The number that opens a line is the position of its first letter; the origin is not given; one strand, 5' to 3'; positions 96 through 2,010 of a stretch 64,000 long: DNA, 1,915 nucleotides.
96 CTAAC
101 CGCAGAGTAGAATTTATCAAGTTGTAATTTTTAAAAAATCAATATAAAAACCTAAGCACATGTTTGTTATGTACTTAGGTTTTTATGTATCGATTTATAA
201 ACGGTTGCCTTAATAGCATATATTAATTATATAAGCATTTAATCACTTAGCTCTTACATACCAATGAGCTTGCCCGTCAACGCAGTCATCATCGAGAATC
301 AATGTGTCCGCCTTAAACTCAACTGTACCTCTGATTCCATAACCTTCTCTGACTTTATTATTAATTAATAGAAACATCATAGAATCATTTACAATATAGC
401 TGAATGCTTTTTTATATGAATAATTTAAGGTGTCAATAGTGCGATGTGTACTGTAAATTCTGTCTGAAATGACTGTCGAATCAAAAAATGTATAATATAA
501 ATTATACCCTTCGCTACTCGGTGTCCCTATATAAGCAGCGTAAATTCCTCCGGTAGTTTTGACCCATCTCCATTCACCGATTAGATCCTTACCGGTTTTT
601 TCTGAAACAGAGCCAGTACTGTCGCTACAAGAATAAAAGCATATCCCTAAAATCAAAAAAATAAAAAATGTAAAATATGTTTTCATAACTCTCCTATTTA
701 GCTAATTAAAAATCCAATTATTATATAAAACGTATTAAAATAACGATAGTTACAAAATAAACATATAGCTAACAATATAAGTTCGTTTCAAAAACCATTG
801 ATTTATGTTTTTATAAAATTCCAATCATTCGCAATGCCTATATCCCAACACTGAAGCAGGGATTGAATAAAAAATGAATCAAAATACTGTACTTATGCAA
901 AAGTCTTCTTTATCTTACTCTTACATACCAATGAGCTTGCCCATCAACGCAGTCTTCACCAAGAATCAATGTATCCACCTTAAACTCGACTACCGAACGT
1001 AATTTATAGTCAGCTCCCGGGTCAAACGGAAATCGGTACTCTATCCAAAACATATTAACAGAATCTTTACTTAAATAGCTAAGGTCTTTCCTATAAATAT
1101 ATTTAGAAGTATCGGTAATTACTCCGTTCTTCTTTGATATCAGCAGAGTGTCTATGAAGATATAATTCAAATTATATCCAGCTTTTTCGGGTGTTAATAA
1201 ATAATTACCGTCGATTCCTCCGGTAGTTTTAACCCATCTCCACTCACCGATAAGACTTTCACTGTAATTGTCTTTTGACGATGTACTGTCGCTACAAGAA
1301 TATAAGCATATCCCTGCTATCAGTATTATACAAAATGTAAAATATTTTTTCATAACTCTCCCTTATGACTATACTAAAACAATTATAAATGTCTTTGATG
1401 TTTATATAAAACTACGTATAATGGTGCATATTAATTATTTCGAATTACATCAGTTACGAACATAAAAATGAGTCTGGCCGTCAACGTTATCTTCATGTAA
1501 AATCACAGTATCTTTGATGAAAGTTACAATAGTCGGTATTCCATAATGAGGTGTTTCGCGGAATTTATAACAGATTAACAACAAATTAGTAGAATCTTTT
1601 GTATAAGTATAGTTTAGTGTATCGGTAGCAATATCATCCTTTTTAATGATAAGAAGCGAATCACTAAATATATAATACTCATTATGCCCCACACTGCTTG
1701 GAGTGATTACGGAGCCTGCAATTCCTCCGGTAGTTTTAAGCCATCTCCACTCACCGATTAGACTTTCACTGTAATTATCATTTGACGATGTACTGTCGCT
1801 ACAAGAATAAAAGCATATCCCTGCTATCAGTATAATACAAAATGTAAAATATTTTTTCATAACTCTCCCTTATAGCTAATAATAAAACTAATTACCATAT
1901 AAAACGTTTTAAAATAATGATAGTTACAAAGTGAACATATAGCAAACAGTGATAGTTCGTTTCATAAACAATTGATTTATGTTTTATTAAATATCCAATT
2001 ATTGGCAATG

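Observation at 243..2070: Tandem triplication of a small lipoprotein gene with conserved termini, a variable core and duplicated promoter regions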

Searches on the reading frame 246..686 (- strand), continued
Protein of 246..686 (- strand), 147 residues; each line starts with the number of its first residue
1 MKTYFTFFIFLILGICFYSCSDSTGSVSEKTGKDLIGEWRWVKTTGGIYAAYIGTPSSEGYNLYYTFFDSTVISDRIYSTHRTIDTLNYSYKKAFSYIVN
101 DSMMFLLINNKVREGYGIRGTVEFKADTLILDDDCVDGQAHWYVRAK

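Call 63: search_protein_families(library=padloc, proteins=[window:246-686:-], max_evalue=1)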
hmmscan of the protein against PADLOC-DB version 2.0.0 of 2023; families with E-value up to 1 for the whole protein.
window:246-686:- (147 aa): 0 families

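Call 68: find_related_loci(query=A3, collection=metagenome_contigs, flank=6000)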
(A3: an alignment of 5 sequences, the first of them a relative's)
Query A3 (147 aa) in metagenome_contigs; peptide patterns used: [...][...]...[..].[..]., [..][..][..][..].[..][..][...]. (x = any residue, [..] = any of these).
96 stretches matched a pattern; 1 encode a relative of the query (tblastn E <= 1e-3); 1 distinct loci.
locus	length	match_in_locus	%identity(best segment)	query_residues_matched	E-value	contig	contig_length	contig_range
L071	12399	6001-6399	32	1-147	3e-9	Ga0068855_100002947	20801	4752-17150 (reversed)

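Call 79: predict_structure(alignment_id=A8)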
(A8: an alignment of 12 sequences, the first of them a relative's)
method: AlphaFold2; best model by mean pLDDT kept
length: 136 residues; sequences in the alignment: 12
mean_pLDDT: 81.3   pTM: 0.67
mean pLDDT of the five models: 81.3, 79.9, 67.5, 61.9, 61.3
residues with pLDDT >= 90: 64; 70-90: 35; 50-70: 29; < 50: 8
segments of 3 or more residues with pLDDT < 50: 21-28
pLDDT, mean of each block of 10 residues (from residue 1): 57 56 47 89 92 96 94 94 84 80 73 93 92 95
secondary structure, 60 per line:
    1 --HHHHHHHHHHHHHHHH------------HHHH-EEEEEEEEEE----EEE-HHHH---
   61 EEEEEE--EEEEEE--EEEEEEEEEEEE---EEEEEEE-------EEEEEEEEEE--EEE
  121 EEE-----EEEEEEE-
elements in order: H3-18 H31-34 E36-45 E50-52 H54-57 E61-66 E69-74 E77-88 E92-98 E106-115 E118-123 E129-135

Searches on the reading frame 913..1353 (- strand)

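Call 6: search_protein_families(library=pfam, proteins=[window:913-1353:-], max_evalue=1)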
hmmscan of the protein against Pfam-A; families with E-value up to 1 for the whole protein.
window:913-1353:- (147 aa): 0 families

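Call 7: search_protein_families(library=ncbifam, proteins=[window:913-1353:-], max_evalue=1)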
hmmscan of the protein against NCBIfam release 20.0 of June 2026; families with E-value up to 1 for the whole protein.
window:913-1353:- (147 aa): 2 families
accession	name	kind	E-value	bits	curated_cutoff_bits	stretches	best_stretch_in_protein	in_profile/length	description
NF053690.1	BamK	equivalog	0.12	12.2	120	1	1-28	1-28/199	BamK family beta-barrel-assembly machinery protein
NF050142.1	PG1828_fam_lipo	equivalog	0.16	12.8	50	1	1-32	1-31/59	PG1828 family lipoprotein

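Call 63: search_protein_families(library=padloc, proteins=[window:913-1353:-], max_evalue=1)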
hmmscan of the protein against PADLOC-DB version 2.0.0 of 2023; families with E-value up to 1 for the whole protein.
window:913-1353:- (147 aa): 0 families

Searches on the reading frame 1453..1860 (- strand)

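Call 6: search_protein_families(library=pfam, proteins=[window:1453-1860:-], max_evalue=1)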
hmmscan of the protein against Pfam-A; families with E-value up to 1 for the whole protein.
window:1453-1860:- (136 aa): 0 families

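Call 7: search_protein_families(library=ncbifam, proteins=[window:1453-1860:-], max_evalue=1)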
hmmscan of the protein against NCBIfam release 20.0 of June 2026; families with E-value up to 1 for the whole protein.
window:1453-1860:- (136 aa): 2 families
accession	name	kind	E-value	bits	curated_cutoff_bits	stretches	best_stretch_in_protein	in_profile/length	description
NF053690.1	BamK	equivalog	0.017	15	120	1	1-28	1-28/199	BamK family beta-barrel-assembly machinery protein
NF050142.1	PG1828_fam_lipo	equivalog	0.018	15.7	50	1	1-29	1-28/59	PG1828 family lipoprotein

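Call 63: search_protein_families(library=padloc, proteins=[window:1453-1860:-], max_evalue=1)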
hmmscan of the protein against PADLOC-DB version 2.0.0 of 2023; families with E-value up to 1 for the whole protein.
window:1453-1860:- (136 aa): 1 family
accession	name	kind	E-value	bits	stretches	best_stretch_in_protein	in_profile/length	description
PDLC03602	REase_MTase_IIG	-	0.0094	12.6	1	53-87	45-79/637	Type IIG restriction enzyme-methyltransferase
